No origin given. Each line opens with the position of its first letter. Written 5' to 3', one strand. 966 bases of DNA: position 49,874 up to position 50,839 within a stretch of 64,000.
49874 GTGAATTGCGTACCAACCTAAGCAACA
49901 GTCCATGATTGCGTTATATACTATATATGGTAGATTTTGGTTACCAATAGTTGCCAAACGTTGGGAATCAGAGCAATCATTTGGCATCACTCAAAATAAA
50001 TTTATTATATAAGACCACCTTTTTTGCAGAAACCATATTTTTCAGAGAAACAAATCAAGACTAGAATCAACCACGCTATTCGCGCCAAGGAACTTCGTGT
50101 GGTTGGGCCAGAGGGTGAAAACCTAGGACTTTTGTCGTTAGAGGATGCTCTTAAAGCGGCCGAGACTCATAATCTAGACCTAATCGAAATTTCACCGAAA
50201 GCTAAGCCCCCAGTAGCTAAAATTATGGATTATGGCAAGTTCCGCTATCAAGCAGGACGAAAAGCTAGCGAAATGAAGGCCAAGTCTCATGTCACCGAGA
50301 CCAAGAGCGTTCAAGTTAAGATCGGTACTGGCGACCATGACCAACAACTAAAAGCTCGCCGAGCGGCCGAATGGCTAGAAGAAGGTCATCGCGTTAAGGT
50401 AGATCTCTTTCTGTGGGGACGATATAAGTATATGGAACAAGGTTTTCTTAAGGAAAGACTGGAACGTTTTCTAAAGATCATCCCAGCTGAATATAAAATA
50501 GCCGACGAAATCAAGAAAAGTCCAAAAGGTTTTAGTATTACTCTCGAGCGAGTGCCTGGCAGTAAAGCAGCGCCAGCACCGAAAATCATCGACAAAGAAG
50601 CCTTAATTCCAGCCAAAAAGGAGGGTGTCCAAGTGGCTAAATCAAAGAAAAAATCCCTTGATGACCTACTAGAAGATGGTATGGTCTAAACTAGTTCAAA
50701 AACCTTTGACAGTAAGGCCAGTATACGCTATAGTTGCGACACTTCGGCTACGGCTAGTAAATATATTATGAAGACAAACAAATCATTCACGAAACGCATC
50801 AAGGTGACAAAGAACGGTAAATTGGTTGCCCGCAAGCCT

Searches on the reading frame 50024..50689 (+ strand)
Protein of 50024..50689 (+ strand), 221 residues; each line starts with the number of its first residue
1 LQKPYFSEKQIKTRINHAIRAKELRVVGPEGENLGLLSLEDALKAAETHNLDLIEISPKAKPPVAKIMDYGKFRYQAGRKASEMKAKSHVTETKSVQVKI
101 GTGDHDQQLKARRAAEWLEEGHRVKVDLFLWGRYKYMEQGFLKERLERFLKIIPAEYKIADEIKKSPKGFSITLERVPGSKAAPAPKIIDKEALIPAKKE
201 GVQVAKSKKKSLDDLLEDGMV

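Call 70: search_protein_families(library=pfam, proteins=[window:50024-50689:+], max_evalue=0.001)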
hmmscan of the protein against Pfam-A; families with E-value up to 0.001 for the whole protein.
window:50024-50689:+ (221 aa): 2 families
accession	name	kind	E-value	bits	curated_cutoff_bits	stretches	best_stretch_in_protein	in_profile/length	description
PF05198.21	IF3_N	-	2.7e-28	98.4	26.9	1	15-83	1-69/70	Translation initiation factor IF-3, N-terminal domain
PF00707.27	IF3_C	-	2.5e-10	40.6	34.8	1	92-165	2-74/86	Translation initiation factor IF-3, C-terminal domain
